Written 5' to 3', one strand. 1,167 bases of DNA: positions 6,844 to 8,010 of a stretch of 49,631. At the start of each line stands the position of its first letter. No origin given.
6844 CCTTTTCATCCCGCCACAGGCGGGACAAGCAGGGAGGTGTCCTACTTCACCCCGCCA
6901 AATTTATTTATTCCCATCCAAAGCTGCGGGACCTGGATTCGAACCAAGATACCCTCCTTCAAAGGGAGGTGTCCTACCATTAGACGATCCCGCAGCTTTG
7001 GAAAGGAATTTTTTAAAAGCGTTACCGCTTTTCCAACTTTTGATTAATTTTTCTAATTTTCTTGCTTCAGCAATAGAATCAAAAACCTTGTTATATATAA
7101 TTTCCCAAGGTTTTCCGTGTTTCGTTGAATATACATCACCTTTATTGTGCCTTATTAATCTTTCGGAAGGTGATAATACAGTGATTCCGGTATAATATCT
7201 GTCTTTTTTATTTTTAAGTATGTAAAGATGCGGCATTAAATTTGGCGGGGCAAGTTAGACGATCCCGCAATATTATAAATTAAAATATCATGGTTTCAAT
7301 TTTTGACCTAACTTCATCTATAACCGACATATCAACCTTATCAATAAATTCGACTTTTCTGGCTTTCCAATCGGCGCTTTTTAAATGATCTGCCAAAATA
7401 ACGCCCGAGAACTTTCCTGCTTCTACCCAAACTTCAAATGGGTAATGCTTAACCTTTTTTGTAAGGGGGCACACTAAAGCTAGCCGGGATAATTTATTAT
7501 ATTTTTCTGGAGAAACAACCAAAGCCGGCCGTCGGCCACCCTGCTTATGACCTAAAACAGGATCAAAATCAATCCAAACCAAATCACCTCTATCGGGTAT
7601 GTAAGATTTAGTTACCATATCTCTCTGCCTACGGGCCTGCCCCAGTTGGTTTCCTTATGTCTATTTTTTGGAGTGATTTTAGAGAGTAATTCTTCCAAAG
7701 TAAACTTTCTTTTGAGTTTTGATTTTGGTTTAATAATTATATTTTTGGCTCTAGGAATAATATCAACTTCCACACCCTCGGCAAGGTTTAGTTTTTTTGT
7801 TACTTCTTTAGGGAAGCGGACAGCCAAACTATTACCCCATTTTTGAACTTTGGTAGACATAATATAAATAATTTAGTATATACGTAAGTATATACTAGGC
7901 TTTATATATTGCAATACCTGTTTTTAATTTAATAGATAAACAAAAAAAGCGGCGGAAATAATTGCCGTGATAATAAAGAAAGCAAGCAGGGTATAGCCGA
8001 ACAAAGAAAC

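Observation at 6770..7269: Intact tRNA-Gln plus a GIY-YIG gene nested inside the D-loop of a second, hairpin-riddled tRNA-Gln-like copy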

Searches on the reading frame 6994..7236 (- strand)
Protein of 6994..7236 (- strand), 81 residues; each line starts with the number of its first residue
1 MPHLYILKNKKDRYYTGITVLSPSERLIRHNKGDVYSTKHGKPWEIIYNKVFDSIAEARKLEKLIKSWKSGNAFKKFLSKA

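Call 29: search_solved_structures(query=window:6994-7236:-, max_evalue=1, show_alignments=2)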
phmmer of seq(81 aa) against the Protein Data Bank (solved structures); distinct sequences matched with E-value up to 1: 15.
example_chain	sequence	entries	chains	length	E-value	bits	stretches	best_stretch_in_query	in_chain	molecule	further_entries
6een_D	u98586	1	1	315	7.2e-19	70.5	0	39-67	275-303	Designer Pentatricopeptide Protein dPPR10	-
5i9g_C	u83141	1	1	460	5.8e-18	67.6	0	40-68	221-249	pentatricopeptide repeat protein dPPR-U8C2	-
6een_B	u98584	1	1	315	7.4e-18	67.3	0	39-67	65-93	Designer Pentatricopeptide Protein dPPR10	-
5i9f_A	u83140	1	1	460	1e-17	66.9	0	40-68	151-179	pentatricopeptide repeat protein dPPR-U10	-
5i9d_A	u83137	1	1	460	2.5e-16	62.4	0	40-68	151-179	pentatricopeptide repeat protein dPPR-U8A2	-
5i9h_A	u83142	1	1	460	4.4e-16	61.6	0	40-68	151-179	pentatricopeptide repeat protein dPPR-U8G2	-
6een_A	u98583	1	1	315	2e-10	43.6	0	39-67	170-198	Designer Pentatricopeptide Protein dPPR10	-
6een_C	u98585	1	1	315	2.3e-10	43.5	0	39-67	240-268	Designer Pentatricopeptide Protein dPPR10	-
4ozs_A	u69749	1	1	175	1.4e-09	40.9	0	39-67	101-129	Alpha solenoid protein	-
5iww_D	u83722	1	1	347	0.017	18.4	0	43-68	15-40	PLS9-PPR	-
1ywl_A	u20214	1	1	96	0.031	17.6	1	3-67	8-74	Hypothetical UPF0213 protein EF2693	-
1zg2_A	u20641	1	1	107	0.11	15.9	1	3-66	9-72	Hypothetical UPF0213 protein BH0048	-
4nez_A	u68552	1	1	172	0.5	13.7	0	36-74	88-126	Engineered protein OR276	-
2lfv_A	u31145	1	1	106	0.62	13.4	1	35-63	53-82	Protein damX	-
4ney_A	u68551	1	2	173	0.93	12.9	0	41-74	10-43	Engineered protein OR277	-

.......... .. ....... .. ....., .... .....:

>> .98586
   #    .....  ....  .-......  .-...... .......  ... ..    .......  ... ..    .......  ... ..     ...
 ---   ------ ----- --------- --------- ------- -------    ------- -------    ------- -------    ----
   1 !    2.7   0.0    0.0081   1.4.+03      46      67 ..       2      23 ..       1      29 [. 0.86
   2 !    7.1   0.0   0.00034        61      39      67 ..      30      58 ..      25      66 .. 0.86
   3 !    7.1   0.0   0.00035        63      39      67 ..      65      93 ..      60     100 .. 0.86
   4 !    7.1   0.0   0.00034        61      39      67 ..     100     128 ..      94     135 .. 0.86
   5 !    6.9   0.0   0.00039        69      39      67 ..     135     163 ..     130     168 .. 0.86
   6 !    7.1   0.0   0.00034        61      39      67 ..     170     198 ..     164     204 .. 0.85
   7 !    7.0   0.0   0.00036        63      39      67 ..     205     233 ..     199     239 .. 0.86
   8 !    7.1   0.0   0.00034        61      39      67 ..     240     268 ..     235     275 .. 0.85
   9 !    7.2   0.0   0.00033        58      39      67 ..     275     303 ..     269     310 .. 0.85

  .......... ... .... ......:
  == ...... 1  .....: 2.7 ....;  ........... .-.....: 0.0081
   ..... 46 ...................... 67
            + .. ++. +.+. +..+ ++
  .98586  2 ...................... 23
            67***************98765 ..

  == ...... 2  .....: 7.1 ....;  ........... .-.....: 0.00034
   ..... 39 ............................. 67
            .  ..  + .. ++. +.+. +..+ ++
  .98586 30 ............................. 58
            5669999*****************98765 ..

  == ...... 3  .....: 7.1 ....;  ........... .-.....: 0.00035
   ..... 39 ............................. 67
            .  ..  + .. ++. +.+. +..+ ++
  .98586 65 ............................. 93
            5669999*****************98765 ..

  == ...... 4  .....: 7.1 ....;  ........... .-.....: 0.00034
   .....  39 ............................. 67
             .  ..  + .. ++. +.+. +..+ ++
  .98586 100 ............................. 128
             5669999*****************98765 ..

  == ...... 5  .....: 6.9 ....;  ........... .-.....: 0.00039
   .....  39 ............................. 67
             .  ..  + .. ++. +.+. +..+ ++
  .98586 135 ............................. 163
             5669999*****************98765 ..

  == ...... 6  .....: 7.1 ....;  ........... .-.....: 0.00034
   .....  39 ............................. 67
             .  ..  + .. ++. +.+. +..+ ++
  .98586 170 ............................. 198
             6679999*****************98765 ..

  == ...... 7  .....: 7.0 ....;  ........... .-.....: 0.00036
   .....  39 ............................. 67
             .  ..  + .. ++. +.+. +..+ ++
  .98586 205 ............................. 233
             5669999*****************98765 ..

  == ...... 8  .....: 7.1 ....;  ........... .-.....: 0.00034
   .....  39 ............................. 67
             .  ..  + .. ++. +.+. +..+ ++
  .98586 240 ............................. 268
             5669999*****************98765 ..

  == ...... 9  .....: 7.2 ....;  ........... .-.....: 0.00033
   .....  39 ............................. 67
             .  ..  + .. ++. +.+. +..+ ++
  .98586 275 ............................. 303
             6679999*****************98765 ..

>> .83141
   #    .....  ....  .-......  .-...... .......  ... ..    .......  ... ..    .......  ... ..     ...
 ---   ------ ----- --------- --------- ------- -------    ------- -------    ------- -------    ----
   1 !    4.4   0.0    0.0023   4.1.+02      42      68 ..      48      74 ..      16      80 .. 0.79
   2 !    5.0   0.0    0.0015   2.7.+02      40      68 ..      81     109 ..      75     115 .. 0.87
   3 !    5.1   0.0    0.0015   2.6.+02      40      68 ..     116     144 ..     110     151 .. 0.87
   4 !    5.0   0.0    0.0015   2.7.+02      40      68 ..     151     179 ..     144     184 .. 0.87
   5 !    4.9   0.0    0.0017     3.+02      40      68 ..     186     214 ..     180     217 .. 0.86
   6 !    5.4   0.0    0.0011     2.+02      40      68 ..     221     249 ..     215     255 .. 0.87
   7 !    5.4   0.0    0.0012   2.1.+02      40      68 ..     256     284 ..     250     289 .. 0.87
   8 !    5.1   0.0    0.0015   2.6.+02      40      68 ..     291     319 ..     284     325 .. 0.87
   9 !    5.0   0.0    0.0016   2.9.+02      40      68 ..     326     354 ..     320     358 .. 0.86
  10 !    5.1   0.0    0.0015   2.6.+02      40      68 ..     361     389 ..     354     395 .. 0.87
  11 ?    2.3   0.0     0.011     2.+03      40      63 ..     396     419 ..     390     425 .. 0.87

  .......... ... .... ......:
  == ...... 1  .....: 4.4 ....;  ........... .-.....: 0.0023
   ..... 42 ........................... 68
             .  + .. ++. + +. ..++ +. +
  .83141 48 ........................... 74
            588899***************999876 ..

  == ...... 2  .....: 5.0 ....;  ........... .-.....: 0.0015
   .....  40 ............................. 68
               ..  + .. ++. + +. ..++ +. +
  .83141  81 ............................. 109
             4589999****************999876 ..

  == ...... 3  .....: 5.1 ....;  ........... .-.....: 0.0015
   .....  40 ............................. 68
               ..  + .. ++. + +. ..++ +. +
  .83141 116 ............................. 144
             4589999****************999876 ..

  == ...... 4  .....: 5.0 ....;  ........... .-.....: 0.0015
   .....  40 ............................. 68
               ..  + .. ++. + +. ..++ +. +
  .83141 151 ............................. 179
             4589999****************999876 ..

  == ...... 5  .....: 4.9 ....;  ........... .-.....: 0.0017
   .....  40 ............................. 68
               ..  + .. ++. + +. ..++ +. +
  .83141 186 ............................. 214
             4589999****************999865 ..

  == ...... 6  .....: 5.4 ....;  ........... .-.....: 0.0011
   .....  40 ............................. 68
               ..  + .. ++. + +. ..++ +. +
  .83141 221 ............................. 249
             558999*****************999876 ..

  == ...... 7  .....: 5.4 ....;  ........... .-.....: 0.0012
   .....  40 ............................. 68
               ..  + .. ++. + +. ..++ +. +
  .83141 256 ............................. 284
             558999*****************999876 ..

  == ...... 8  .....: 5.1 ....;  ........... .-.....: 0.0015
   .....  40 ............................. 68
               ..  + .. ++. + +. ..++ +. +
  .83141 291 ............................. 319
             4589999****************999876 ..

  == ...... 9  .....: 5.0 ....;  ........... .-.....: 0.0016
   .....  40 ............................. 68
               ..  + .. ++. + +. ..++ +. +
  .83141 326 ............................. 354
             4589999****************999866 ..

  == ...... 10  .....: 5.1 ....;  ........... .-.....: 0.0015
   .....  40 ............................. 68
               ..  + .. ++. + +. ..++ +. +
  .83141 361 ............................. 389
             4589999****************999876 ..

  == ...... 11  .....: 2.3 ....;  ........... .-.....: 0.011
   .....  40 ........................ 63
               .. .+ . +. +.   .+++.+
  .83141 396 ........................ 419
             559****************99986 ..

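Call 60: search_protein_families(library=ncbifam, proteins=[window:6994-7236:-], max_evalue=0.01)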
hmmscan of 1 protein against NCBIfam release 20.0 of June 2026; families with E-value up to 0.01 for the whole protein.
seq(81 aa): 0 families

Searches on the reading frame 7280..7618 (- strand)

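Call 9: search_protein_families(library=pfam, proteins=[window:7280-7618:-], max_evalue=0.01)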
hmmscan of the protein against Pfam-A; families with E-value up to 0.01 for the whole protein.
window:7280-7618:- (112 aa): 1 family
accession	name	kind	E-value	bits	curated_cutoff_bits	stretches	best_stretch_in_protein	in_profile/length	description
PF02452.23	PemK_toxin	-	1.4e-25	90.1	23.1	1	10-110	2-108/109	PemK-like, MazF-like toxin of type II toxin-antitoxin system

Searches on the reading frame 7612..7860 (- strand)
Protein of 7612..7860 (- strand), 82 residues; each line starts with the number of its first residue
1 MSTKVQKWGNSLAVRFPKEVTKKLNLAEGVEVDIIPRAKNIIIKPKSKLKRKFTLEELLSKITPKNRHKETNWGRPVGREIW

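Call 9: search_protein_families(library=pfam, proteins=[window:7612-7860:-], max_evalue=0.01)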
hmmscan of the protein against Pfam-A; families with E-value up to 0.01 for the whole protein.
window:7612-7860:- (82 aa): 1 family
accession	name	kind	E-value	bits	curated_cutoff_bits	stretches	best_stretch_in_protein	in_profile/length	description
PF04014.23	MazE_antitoxin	-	2.1e-10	40.8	24.7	1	5-48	1-45/48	Antidote-toxin recognition MazE, bacterial antitoxin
